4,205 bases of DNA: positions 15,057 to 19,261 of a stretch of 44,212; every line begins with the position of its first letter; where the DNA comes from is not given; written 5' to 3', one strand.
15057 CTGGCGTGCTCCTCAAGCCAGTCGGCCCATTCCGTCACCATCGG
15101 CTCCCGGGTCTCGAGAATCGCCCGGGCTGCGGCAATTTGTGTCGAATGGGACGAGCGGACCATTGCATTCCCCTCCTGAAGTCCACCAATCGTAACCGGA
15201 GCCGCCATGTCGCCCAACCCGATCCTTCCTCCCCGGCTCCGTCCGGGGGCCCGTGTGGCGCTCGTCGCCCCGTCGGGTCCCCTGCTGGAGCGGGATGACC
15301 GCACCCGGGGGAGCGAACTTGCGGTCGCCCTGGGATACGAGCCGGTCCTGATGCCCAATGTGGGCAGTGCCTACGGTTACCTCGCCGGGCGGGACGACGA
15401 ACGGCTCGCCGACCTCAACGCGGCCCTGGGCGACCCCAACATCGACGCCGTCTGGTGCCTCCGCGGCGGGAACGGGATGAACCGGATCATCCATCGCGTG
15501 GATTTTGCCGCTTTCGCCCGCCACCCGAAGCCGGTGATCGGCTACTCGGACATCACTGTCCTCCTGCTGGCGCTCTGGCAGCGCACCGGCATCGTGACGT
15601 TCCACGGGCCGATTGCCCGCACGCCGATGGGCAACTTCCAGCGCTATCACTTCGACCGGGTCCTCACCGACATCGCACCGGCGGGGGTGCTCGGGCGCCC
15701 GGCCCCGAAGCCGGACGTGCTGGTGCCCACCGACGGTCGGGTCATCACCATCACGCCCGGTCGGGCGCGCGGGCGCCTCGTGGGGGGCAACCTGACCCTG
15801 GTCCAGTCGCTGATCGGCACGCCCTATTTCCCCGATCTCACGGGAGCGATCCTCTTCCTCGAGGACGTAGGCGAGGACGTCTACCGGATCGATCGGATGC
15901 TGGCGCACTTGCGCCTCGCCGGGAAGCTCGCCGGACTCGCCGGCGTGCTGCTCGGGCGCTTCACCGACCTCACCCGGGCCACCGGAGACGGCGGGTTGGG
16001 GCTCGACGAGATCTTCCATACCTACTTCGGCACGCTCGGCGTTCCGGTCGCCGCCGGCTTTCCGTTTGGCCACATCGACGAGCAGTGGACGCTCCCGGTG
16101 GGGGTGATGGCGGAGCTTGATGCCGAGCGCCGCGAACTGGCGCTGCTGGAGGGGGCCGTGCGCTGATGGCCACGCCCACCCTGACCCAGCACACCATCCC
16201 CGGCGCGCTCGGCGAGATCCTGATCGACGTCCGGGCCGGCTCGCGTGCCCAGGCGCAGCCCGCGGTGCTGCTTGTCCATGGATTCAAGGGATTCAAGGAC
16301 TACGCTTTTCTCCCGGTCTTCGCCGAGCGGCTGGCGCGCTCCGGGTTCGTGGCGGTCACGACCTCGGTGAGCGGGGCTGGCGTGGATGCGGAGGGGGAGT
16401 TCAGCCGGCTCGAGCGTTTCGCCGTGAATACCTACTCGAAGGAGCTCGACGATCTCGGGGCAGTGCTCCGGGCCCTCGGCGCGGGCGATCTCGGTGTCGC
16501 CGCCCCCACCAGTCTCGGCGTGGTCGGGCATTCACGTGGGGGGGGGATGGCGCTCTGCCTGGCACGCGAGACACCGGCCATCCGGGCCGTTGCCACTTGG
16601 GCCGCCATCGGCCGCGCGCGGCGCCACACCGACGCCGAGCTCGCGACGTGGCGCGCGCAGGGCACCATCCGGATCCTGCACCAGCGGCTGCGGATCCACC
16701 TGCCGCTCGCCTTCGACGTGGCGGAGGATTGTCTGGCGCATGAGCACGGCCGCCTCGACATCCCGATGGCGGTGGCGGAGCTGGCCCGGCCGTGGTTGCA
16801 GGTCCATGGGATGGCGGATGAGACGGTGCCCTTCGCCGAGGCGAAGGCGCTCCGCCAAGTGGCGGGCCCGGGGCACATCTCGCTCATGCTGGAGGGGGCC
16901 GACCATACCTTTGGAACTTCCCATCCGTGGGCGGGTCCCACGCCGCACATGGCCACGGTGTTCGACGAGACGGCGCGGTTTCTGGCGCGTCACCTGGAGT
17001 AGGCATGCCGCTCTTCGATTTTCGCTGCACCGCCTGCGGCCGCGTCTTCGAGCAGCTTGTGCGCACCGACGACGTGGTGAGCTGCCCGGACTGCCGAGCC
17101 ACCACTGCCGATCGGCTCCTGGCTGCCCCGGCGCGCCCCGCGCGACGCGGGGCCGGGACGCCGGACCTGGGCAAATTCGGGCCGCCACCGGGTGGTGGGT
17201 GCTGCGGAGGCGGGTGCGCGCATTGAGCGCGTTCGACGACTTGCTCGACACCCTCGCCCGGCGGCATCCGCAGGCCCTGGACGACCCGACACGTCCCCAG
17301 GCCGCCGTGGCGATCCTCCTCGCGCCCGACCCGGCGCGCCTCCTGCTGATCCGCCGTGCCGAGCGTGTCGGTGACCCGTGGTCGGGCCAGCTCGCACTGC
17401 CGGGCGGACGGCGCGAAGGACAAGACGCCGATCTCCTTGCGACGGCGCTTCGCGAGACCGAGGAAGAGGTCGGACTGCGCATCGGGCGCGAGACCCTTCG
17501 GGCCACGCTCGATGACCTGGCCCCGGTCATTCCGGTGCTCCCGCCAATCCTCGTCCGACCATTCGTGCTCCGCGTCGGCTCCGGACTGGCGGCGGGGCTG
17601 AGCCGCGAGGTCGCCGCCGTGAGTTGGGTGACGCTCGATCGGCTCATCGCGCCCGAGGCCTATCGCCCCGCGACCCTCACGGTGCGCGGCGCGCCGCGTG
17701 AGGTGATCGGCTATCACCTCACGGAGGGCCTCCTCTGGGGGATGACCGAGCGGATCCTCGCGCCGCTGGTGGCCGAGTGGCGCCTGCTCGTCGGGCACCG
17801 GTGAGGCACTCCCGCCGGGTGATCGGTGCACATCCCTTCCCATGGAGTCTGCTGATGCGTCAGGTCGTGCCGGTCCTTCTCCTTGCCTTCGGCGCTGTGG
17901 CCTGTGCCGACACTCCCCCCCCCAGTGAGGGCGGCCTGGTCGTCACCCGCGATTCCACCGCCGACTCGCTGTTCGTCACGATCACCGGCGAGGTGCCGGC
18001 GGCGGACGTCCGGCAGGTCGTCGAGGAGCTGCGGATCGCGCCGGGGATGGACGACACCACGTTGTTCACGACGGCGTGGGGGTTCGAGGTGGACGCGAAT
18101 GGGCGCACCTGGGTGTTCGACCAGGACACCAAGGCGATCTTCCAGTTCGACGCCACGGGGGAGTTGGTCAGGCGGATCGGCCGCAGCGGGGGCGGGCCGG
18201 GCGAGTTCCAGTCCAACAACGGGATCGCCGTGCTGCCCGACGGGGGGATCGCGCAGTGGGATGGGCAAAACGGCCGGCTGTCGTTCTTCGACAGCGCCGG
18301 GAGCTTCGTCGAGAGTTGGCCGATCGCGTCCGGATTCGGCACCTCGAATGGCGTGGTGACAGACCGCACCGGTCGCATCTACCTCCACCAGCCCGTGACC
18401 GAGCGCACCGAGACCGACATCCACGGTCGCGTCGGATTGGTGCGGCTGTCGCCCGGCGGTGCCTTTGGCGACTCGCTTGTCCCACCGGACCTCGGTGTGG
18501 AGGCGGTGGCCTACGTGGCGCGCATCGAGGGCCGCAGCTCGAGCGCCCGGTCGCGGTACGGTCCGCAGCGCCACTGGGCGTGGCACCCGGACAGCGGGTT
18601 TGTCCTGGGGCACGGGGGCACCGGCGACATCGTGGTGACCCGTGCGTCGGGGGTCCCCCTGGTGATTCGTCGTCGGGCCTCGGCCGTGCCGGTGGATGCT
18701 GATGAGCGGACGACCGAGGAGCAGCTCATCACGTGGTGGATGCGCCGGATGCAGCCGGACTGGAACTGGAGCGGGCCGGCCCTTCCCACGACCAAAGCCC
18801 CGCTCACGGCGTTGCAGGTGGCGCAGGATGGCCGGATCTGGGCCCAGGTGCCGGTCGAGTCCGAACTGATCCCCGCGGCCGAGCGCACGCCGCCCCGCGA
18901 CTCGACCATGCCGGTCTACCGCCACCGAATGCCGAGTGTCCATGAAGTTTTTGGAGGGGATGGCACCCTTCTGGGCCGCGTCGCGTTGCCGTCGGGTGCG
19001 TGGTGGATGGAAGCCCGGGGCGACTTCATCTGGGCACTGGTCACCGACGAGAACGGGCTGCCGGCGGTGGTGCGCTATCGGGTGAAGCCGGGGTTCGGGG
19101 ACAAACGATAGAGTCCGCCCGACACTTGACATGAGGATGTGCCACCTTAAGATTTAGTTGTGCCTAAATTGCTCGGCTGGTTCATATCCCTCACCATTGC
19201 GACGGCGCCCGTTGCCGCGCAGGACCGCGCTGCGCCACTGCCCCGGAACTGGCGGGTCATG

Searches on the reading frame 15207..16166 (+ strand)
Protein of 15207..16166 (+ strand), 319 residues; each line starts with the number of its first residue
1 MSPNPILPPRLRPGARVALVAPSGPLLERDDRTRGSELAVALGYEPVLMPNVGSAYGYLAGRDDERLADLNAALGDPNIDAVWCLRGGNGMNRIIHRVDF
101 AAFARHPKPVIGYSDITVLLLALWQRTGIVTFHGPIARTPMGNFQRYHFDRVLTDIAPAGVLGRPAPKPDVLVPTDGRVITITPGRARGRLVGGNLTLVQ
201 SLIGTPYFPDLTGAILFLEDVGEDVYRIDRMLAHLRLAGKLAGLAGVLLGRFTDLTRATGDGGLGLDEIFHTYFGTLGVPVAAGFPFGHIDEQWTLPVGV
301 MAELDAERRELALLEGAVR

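Call 12: search_protein_families(library=pfam, proteins=[window:15207-16166:+], max_evalue=0.001)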
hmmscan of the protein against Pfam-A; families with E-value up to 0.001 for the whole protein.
window:15207-16166:+ (319 aa): 2 families
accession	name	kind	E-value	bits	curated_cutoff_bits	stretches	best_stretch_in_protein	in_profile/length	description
PF17676.7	Peptidase_S66C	-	5.2e-40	137.2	23.7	1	188-304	1-120/120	LD-carboxypeptidase C-terminal domain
PF02016.21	Peptidase_S66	-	6.8e-38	130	25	1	17-134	1-121/121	LD-carboxypeptidase N-terminal domain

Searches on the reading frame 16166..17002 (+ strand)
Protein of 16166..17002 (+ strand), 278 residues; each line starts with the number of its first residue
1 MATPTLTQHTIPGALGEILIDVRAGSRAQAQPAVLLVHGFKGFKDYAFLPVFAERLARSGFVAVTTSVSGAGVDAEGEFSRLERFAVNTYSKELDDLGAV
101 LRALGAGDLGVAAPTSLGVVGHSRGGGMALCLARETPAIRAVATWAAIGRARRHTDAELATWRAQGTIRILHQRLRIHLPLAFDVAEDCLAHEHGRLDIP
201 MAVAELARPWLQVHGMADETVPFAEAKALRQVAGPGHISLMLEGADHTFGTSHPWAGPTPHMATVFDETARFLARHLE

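Call 12: search_protein_families(library=pfam, proteins=[window:16166-17002:+], max_evalue=0.001)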
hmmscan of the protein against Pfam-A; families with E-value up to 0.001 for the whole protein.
window:16166-17002:+ (278 aa): 7 families
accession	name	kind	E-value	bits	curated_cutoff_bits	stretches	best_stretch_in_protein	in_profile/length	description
PF01738.24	DLH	-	6.3e-09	36.2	21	1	24-147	5-129/217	Dienelactone hydrolase family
PF12146.15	Hydrolase_4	-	3.3e-07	30.3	27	1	29-177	2-139/239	Serine aminopeptidase, S33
PF00561.26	Abhydrolase_1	-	3.3e-06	27.4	25.8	1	32-161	1-122/245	alpha/beta hydrolase fold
PF00326.27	Peptidase_S9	-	6.4e-06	26.2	22.6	0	85-143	36-93/213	Prolyl oligopeptidase family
PF12697.13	Abhydrolase_6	-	0.00019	22.6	26.3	1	34-254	1-211/217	Alpha/beta hydrolase family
PF02129.25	Peptidase_S15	-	0.00064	19.9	23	0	53-153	46-134/262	X-Pro dipeptidyl-peptidase (S15 family)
PF12740.14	PETase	-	0.00099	19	28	0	49-150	70-160/263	PET hydrolase-like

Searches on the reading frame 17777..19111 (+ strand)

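Call 55: search_protein_families(library=pfam, proteins=[window:17777-19111:+], max_evalue=0.00001)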
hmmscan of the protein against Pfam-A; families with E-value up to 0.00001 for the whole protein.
window:17777-19111:+ (444 aa): 1 family
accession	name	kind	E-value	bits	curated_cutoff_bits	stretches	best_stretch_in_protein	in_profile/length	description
PF17170.10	DUF5128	-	1.1e-07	31.8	22.9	1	107-173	52-119/321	6-bladed beta-propeller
